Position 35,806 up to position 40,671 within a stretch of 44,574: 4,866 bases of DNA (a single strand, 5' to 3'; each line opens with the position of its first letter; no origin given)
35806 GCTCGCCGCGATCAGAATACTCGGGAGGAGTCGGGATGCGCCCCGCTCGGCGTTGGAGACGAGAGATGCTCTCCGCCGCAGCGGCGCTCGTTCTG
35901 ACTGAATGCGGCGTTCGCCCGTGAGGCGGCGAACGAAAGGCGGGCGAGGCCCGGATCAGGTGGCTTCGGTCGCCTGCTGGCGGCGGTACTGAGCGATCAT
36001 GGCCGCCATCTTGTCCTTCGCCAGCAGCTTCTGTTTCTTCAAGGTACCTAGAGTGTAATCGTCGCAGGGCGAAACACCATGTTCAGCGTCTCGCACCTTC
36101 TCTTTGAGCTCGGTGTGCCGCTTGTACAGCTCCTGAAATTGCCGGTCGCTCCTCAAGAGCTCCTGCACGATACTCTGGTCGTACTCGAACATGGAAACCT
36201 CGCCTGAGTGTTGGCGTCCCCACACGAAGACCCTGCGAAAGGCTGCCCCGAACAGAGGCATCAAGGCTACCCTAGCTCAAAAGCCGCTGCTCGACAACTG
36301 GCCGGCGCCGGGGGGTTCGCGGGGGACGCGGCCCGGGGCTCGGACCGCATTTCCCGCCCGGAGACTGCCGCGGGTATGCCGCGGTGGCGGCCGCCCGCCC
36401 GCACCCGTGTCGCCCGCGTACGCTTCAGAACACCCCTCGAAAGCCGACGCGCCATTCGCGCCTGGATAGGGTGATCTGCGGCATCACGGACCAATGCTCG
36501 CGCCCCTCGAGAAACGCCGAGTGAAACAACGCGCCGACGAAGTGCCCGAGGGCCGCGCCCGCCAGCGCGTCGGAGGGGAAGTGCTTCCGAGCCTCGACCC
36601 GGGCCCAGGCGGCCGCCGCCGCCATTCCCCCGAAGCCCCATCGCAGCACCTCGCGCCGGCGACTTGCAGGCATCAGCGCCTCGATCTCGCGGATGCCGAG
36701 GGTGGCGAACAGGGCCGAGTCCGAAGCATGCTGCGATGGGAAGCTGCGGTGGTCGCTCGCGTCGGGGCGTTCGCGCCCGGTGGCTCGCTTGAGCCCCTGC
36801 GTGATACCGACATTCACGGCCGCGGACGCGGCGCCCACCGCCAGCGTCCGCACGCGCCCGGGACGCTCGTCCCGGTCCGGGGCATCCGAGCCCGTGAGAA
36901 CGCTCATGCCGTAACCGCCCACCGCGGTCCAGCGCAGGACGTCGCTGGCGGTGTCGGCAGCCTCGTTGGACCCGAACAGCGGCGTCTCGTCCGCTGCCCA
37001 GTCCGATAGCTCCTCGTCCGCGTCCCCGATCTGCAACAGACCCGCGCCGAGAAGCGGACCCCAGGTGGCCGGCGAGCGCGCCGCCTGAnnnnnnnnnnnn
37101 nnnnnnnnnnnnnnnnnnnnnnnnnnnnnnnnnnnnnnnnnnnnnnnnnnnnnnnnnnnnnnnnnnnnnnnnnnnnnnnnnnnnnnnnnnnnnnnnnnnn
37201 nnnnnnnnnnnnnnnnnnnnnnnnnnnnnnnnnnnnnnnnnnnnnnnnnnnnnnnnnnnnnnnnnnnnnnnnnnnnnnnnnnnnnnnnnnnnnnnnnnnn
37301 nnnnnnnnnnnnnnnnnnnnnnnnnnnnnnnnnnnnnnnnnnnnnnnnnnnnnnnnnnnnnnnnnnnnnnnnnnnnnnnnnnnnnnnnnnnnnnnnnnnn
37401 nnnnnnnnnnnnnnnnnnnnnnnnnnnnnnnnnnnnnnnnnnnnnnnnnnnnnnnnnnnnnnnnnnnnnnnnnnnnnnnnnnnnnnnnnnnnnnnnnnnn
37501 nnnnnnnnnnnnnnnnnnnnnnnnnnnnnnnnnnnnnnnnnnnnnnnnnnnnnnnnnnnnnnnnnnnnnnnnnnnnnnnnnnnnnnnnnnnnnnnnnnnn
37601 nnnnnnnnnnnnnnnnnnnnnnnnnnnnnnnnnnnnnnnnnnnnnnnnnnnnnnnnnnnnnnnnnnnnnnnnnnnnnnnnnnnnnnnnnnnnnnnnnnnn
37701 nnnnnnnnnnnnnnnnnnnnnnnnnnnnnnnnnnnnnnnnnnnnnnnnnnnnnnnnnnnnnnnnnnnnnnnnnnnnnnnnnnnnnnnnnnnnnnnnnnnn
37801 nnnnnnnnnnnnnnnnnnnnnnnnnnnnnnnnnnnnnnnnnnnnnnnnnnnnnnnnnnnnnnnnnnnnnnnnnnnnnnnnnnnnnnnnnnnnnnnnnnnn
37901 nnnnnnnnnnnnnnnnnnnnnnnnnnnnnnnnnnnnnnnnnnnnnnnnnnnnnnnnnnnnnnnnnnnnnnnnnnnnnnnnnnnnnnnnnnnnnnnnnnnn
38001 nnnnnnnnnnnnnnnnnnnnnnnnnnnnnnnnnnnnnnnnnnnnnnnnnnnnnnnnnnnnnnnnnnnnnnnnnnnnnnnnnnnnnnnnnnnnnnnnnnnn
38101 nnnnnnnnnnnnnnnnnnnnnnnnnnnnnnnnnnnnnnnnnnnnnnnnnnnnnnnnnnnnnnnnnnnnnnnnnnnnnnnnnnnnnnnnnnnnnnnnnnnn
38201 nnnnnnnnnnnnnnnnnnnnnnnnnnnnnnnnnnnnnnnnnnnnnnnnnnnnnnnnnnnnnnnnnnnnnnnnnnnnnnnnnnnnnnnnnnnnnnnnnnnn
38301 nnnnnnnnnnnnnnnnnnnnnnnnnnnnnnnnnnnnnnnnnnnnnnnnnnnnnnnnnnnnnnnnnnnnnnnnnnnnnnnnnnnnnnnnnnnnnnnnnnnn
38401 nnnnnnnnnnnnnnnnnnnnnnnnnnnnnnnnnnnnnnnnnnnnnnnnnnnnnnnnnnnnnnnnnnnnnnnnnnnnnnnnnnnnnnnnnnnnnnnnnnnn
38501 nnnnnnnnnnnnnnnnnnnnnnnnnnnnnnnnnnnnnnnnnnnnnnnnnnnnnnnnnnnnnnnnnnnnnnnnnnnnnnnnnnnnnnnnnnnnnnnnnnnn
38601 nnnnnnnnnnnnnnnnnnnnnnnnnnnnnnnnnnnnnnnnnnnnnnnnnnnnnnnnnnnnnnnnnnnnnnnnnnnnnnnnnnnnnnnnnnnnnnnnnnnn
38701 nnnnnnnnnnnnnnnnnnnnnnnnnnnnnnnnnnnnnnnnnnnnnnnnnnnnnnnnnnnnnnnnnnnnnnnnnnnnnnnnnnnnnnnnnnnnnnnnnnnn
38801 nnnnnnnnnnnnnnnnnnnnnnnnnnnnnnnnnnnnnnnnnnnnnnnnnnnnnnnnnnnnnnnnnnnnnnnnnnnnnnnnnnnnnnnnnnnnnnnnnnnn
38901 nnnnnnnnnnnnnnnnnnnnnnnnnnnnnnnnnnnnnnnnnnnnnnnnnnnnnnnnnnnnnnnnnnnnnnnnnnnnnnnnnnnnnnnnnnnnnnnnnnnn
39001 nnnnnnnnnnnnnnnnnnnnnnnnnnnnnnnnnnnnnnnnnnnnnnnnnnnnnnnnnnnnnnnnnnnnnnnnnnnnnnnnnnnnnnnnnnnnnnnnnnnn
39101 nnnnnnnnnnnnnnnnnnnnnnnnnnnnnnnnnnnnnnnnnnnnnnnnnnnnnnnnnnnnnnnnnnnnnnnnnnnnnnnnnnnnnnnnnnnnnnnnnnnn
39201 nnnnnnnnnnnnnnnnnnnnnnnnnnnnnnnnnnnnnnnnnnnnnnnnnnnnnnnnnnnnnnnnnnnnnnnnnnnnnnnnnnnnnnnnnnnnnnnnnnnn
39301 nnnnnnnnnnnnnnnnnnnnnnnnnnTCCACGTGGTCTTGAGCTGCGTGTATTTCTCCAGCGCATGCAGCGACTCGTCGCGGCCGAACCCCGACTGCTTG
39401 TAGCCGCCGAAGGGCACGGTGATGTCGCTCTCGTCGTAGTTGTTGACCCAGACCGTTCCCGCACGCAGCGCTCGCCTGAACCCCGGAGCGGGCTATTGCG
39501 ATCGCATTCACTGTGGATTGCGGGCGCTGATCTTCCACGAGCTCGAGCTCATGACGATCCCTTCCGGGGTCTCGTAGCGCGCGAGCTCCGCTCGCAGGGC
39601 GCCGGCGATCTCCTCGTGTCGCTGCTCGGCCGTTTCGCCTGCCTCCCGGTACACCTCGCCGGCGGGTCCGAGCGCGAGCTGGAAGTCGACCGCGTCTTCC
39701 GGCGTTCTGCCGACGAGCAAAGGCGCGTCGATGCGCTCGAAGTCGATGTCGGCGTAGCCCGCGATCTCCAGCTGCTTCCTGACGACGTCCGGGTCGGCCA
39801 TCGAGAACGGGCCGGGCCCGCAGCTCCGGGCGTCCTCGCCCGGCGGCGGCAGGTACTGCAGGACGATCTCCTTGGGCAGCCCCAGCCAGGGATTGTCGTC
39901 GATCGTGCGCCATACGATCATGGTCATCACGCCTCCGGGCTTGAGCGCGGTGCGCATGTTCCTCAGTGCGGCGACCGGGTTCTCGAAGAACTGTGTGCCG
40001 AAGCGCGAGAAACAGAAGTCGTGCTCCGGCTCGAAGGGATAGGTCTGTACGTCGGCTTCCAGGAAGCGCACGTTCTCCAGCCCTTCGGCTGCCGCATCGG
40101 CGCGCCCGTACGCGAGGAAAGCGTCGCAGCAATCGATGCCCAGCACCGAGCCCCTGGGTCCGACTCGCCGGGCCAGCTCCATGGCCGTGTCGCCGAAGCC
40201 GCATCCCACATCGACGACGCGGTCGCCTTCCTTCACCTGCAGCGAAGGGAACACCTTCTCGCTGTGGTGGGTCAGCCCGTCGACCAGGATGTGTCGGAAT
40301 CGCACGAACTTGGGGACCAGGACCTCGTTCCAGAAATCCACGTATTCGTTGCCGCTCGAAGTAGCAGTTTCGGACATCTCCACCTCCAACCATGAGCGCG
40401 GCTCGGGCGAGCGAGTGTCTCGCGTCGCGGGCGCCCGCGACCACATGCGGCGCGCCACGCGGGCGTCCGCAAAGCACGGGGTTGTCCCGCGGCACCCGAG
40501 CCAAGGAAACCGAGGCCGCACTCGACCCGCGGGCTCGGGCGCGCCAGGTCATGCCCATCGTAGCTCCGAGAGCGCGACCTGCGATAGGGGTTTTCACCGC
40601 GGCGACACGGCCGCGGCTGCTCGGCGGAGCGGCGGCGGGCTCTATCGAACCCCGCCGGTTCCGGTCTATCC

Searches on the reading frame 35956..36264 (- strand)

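Call 9: search_protein_families(library=pfam, proteins=[window:35956-36264:-], max_evalue=0.01)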
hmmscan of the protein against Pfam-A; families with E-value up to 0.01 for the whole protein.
window:35956-36264:- (102 aa): 1 family
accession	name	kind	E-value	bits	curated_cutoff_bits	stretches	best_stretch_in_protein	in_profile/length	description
PF04325.18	DUF465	-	1.8e-13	50.7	25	1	43-89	1-47/48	Protein of unknown function (DUF465)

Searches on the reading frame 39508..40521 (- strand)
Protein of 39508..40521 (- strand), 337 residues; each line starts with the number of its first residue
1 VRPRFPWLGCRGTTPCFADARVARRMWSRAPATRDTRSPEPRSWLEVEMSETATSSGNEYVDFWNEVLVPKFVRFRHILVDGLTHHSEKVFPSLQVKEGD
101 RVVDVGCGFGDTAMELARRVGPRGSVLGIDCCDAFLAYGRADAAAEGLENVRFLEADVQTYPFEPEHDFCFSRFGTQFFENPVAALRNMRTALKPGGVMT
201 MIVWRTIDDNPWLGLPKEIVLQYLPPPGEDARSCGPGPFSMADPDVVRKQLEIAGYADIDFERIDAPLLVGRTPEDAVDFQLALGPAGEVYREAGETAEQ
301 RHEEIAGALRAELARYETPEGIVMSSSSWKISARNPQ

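Call 55: search_protein_families(library=pfam, proteins=[window:39508-40521:-], max_evalue=0.01)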
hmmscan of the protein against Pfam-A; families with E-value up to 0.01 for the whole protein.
window:39508-40521:- (337 aa): 13 families
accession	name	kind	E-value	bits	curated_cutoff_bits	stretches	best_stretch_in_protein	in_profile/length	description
PF13649.12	Methyltransf_25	-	2.7e-19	70.1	27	1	102-197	1-97/97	Methyltransferase domain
PF13847.12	Methyltransf_31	-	2e-17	63.6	27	1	97-202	2-110/145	Methyltransferase domain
PF01209.24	Ubie_methyltran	-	3.3e-16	59.8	20.1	1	90-202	39-152/233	ubiE/COQ5 methyltransferase family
PF08241.18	Methyltransf_11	-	3.7e-16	60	21.2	1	103-199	1-93/95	Methyltransferase domain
PF08242.18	Methyltransf_12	-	2e-10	41.7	30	1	103-198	1-97/98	Methyltransferase domain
PF13489.12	Methyltransf_23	-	2.9e-07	30.8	27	1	97-205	21-120/164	Methyltransferase domain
PF01135.25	PCMT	-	3e-06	27.6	20.3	1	93-158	68-133/210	Protein-L-isoaspartate(D-aspartate) O-methyltransferase (PCMT)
PF02353.26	CMAS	-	6.2e-05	22.9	27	1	89-150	53-112/273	Mycolic acid cyclopropane synthetase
PF02390.23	Methyltransf_4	-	6.9e-05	22.8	24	1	102-159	5-61/173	Putative methyltransferase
PF05175.20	MTS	-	0.00028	21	23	1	92-170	25-102/170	Methyltransferase small domain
PF24675.1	NpmA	-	0.0016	18.2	60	1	87-162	12-90/214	16S rRNA (adenine(1408)-N(1))-methyltransferase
PF08704.16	GCD14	-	0.0033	17.6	26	1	92-163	34-106/247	tRNA methyltransferase complex GCD14 subunit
PF03848.20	TehB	-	0.0035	17.2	20.4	1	86-211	19-142/193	Tellurite resistance protein TehB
